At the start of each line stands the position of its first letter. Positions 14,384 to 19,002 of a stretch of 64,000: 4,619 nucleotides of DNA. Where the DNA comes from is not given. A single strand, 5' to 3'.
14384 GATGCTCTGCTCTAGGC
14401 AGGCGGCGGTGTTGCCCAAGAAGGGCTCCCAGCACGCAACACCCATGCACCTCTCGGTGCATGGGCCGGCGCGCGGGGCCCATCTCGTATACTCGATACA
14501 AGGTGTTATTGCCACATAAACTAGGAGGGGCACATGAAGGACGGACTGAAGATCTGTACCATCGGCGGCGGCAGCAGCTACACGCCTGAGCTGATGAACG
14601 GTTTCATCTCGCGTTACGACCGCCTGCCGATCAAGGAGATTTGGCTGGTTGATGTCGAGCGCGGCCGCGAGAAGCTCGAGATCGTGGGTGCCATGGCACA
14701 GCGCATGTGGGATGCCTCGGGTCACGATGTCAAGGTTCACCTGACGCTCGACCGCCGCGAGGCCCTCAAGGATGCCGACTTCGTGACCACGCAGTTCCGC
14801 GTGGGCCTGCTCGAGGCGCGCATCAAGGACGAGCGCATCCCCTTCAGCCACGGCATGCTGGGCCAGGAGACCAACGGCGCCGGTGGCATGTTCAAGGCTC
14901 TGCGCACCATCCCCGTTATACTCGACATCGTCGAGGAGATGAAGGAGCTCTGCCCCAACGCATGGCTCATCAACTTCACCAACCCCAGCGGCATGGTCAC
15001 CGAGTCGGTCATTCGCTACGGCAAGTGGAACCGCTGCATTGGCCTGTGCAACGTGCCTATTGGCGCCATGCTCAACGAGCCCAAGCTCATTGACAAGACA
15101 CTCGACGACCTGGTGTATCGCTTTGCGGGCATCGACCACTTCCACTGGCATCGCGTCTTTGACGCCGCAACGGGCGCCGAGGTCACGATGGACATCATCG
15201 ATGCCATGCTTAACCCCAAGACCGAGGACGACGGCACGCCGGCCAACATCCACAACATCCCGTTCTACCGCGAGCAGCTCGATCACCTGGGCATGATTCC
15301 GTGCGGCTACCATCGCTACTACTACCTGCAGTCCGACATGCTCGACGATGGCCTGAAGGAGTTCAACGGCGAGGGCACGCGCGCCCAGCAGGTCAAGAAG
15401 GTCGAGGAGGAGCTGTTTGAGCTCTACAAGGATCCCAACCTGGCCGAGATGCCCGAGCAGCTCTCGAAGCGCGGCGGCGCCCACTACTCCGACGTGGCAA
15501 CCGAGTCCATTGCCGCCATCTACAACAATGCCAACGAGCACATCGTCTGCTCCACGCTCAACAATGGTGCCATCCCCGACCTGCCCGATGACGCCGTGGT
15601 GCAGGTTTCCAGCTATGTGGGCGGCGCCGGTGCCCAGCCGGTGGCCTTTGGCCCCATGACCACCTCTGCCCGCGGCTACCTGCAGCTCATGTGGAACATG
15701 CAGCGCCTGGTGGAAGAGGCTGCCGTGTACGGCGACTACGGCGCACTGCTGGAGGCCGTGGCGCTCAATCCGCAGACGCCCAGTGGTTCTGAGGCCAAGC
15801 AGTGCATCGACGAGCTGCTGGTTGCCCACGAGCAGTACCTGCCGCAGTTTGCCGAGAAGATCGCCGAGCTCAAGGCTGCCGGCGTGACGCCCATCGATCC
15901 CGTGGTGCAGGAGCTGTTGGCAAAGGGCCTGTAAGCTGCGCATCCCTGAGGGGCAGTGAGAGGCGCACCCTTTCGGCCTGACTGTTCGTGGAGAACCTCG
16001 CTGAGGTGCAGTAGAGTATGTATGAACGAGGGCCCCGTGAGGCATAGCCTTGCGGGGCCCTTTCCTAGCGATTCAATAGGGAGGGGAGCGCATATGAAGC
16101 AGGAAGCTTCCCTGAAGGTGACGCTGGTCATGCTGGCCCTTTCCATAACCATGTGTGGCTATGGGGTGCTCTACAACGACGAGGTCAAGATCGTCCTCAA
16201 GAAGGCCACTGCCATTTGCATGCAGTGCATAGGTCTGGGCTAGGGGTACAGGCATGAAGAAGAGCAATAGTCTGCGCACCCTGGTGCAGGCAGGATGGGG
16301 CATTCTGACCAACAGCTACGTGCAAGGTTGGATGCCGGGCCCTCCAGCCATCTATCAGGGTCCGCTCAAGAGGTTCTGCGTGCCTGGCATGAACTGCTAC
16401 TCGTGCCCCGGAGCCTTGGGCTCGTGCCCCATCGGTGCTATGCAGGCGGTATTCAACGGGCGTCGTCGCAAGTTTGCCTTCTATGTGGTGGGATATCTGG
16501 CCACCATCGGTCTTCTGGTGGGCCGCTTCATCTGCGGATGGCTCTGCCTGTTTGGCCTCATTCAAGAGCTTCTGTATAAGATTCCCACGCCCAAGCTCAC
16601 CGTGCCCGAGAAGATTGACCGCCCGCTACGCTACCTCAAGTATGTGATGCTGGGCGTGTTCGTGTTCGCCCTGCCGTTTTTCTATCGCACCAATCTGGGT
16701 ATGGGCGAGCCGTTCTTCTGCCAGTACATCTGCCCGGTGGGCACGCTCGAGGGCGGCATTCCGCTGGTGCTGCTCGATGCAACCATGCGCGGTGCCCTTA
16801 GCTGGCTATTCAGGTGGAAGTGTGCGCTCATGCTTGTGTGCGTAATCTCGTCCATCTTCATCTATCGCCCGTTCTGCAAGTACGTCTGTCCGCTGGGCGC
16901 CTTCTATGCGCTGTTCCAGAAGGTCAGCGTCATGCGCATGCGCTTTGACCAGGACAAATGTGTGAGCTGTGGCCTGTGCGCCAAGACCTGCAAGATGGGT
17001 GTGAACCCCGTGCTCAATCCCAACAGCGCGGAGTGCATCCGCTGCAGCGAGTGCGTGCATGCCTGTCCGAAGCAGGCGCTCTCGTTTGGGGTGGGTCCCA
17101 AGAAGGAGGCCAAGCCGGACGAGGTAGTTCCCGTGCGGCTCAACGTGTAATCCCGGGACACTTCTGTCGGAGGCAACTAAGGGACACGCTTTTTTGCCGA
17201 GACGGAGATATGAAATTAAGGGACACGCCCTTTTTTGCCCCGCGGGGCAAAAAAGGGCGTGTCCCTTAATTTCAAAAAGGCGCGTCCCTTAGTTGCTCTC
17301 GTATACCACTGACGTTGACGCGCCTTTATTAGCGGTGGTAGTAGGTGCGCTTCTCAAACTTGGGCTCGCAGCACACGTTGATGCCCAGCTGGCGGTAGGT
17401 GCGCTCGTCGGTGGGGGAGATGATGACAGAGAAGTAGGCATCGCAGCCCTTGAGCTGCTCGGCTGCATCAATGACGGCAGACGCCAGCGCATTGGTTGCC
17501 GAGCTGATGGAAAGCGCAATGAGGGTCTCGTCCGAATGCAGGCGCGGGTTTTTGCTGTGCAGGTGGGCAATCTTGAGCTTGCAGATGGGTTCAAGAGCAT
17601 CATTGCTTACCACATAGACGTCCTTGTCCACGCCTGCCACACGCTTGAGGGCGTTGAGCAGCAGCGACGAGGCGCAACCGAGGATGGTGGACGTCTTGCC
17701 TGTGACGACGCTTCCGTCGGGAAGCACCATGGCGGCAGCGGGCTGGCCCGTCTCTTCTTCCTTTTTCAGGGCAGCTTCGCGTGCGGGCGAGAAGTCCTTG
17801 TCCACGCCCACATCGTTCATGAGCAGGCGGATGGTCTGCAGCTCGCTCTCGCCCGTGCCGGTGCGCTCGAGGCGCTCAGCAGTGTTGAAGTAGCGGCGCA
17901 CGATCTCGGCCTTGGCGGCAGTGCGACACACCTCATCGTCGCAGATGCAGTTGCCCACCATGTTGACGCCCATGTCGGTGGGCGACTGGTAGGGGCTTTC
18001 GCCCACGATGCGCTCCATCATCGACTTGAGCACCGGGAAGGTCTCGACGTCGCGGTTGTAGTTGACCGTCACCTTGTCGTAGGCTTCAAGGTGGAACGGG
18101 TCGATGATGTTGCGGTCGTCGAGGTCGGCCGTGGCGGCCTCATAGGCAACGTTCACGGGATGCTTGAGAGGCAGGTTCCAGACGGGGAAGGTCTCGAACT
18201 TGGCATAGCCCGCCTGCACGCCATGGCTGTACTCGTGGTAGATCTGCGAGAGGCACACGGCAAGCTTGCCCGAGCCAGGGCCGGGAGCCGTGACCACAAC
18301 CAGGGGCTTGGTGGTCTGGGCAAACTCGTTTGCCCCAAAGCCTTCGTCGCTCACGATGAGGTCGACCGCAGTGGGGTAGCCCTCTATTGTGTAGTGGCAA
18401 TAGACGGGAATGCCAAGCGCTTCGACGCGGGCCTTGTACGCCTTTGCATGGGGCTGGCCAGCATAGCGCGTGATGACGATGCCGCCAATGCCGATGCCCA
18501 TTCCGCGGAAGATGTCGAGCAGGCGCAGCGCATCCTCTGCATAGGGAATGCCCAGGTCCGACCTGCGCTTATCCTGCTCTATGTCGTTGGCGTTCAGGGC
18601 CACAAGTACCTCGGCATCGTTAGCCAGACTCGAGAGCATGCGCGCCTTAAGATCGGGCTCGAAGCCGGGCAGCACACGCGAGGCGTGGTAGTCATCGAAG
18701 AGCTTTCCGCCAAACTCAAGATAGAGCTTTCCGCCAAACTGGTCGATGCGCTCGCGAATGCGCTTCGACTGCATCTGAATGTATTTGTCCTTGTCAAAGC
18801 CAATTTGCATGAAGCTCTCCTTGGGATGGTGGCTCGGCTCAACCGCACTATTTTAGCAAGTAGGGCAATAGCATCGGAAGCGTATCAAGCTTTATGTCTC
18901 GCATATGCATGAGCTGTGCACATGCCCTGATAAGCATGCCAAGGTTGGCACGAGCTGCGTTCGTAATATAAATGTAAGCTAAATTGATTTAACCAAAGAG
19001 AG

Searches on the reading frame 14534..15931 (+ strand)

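Call 27: search_protein_families(library=ncbifam, max_evalue=0.00001, proteins=[window:14534-15931:+])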
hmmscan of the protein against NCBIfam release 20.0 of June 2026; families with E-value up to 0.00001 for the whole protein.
window:14534-15931:+ (466 aa): 2 families
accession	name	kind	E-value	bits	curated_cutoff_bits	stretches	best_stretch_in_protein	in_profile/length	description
NF011657.0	PRK15076.1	subfamily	1.2e-61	208.7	486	1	5-441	3-431/432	alpha-galactosidase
NF041089.1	alpha_gluc_AglA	equivalog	4.6e-24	85.1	650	2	6-256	2-254/464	alpha-glucosidase AglA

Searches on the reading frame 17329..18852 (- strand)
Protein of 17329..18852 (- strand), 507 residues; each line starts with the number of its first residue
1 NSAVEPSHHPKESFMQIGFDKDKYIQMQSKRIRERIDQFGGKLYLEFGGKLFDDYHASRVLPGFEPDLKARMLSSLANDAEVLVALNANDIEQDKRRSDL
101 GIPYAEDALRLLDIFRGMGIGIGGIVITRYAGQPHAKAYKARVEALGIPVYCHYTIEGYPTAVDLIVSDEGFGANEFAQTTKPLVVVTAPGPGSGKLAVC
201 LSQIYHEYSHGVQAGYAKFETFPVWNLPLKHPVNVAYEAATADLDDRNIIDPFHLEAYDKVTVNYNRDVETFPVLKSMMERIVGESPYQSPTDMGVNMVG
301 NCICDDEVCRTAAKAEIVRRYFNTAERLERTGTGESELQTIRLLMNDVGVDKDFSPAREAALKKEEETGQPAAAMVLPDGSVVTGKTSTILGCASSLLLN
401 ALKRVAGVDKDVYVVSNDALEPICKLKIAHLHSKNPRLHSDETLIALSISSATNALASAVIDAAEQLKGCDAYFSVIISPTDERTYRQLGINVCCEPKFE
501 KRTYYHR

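Call 27: search_protein_families(library=ncbifam, max_evalue=0.00001, proteins=[window:17329-18852:-])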
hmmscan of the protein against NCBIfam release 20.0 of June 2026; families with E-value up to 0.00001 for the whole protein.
window:17329-18852:- (507 aa): 1 family
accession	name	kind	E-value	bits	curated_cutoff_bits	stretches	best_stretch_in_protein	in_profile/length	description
NF010184.0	PRK13663.1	equivalog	2.4e-235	781.8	631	1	15-506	2-493/494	hypothetical protein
